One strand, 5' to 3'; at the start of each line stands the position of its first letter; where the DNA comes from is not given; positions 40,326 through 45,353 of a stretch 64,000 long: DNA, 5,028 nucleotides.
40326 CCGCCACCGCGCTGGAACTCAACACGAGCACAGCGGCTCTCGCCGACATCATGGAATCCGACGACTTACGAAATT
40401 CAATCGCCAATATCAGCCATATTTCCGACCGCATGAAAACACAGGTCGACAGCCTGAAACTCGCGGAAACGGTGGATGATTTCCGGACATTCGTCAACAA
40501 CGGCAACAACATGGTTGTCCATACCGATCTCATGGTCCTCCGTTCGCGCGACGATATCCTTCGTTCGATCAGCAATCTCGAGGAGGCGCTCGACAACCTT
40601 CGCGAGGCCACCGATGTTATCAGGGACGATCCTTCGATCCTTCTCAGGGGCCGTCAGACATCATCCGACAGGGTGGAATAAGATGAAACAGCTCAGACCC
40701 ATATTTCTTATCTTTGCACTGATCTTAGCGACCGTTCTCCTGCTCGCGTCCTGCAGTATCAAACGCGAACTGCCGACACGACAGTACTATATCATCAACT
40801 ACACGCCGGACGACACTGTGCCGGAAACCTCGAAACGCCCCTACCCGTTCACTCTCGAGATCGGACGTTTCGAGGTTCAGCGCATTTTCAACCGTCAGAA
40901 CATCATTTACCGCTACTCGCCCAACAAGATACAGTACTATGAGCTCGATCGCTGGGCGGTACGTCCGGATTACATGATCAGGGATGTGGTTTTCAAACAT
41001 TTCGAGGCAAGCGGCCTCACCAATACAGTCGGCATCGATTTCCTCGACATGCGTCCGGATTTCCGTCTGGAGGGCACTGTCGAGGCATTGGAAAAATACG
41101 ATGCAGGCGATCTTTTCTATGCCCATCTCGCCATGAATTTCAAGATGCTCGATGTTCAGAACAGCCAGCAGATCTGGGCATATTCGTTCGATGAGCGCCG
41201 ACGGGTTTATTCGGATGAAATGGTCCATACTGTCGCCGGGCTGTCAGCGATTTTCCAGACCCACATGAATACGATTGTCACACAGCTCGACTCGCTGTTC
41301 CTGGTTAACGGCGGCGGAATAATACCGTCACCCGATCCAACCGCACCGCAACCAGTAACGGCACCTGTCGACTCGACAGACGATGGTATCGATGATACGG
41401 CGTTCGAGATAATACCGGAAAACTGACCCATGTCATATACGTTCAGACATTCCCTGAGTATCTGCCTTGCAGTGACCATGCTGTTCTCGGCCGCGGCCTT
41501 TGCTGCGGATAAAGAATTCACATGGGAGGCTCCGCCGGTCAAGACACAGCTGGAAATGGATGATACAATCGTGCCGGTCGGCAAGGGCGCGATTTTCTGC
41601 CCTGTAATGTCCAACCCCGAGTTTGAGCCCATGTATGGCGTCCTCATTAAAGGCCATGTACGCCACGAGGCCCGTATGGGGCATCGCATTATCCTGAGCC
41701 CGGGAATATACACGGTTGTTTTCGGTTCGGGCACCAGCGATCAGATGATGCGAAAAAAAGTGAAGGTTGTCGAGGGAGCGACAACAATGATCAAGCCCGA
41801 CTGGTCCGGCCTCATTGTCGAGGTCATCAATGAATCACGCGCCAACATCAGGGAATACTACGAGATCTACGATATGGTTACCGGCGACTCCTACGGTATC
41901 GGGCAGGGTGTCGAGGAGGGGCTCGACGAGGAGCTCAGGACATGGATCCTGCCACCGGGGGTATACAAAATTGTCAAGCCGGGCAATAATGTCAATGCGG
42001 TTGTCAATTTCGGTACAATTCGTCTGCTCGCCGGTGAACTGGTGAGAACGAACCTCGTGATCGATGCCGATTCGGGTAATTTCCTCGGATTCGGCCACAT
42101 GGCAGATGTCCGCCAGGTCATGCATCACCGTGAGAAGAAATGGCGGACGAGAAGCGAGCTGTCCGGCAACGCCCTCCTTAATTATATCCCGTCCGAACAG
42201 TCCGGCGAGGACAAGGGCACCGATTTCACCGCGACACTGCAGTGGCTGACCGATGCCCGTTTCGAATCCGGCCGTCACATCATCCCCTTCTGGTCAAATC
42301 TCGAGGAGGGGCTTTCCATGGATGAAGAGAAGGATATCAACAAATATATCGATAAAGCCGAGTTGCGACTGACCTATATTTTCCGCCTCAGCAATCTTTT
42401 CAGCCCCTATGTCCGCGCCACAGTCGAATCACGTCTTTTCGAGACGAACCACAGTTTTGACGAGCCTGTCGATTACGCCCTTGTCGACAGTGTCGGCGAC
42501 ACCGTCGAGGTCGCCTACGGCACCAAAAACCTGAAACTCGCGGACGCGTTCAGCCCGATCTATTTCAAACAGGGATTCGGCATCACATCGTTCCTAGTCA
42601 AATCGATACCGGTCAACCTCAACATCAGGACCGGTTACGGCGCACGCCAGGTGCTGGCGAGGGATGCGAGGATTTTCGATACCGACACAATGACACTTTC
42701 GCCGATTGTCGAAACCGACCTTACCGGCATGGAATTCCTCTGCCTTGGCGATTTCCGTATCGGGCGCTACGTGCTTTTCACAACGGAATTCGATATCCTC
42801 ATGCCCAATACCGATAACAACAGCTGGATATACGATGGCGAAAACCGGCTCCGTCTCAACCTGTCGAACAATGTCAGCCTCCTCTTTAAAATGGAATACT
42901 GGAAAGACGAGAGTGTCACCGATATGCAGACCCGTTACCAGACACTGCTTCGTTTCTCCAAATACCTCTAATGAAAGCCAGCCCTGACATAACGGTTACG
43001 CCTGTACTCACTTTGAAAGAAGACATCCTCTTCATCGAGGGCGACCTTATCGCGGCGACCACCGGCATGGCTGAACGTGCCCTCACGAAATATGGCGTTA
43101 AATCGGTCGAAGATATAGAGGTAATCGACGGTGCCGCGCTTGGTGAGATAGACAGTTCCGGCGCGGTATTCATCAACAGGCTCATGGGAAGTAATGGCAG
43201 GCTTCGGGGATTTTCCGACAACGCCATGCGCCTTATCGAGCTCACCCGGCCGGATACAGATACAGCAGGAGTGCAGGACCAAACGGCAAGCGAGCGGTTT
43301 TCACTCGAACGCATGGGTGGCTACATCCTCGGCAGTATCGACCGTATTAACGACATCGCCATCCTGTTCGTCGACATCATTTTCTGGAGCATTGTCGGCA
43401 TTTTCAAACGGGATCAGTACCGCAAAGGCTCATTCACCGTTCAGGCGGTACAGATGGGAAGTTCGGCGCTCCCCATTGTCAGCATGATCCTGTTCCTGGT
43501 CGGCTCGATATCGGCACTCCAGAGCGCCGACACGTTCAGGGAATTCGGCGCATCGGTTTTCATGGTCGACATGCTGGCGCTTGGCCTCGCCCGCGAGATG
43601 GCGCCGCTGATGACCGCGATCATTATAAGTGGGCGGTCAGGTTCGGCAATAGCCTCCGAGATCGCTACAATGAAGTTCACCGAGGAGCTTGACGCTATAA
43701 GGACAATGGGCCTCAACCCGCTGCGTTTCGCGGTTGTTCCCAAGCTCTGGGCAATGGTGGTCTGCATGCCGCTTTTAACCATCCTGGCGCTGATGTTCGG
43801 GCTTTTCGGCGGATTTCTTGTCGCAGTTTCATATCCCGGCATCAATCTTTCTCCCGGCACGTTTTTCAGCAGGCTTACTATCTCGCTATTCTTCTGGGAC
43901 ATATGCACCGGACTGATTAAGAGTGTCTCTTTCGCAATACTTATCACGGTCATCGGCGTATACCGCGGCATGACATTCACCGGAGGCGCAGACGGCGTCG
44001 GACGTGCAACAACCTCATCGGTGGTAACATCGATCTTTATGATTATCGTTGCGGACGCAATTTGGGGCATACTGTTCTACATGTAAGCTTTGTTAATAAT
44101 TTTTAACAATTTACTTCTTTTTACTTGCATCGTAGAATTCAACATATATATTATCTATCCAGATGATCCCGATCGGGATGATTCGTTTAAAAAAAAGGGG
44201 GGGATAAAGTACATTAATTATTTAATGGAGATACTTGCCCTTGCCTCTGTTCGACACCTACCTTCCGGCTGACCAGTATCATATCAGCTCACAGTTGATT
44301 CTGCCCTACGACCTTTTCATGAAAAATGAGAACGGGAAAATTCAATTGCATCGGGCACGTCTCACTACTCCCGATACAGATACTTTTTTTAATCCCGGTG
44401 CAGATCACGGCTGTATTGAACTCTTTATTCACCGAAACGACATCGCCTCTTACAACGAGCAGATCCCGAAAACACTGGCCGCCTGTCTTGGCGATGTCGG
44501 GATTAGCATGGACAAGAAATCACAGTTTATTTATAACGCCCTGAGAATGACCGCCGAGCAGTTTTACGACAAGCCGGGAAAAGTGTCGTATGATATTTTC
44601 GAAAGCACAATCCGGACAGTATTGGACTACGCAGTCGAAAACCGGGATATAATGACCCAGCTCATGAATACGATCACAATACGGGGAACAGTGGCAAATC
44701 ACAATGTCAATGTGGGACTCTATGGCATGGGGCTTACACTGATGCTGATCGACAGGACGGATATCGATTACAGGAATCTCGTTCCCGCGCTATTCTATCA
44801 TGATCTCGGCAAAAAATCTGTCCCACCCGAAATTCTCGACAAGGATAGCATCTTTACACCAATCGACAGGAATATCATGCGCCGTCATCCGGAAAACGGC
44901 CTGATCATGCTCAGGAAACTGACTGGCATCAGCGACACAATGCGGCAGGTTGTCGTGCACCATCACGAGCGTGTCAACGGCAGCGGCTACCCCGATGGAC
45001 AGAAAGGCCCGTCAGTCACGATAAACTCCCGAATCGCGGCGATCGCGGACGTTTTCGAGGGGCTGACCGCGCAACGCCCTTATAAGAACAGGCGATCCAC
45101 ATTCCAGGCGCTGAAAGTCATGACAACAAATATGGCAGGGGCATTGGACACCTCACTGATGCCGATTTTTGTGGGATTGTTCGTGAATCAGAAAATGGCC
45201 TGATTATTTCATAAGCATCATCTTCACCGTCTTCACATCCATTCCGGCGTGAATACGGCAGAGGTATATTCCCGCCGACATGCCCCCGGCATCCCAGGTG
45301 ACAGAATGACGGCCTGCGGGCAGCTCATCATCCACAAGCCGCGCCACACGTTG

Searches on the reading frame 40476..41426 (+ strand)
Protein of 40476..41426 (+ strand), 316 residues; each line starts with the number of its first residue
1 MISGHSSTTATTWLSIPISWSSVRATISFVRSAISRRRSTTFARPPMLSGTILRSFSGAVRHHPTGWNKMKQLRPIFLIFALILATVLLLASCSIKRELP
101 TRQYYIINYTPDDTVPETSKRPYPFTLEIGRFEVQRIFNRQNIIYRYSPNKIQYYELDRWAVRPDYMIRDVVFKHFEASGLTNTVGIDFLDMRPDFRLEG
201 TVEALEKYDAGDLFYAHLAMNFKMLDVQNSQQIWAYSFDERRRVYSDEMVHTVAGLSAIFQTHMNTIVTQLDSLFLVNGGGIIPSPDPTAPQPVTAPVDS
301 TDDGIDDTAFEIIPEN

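Call 95: search_protein_families(library=pfam, proteins=[window:40476-41426:+], max_evalue=0.0001)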
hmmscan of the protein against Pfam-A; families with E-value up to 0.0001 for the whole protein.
window:40476-41426:+ (316 aa): 1 family
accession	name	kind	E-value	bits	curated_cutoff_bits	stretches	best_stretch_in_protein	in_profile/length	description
PF03886.18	ABC_trans_aux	-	3.2e-11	43.5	26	1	116-267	12-160/161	ABC-type transport auxiliary lipoprotein component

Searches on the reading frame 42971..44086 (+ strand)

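Call 96: search_protein_families(library=pfam, proteins=[window:42971-44086:+], max_evalue=0.0001)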
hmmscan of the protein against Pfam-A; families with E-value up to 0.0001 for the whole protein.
window:42971-44086:+ (371 aa): 1 family
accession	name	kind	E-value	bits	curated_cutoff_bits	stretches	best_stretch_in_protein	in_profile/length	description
PF02405.21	MlaE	-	1.2e-69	234.6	22.5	1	157-365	3-209/212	Permease MlaE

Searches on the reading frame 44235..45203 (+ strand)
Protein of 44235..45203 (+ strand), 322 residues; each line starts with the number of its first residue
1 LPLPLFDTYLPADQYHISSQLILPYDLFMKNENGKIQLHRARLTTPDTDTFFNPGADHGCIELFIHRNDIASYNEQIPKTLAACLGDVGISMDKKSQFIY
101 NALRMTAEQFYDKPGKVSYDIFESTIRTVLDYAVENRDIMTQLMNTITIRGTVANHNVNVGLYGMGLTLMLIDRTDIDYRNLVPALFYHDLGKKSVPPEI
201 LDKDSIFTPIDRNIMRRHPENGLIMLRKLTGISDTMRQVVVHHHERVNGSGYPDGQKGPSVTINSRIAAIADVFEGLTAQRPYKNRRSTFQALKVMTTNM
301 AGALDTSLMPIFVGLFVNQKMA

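Call 96: search_protein_families(library=pfam, proteins=[window:44235-45203:+], max_evalue=0.0001)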
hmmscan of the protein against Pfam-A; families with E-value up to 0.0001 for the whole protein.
window:44235-45203:+ (322 aa): 2 families
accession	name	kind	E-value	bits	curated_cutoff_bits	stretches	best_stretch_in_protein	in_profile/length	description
PF13487.12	HD_5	-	1e-25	90.9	27.2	1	181-306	41-168/170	HD domain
PF01966.28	HD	-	1e-08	35.9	22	1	165-275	13-114/116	HD domain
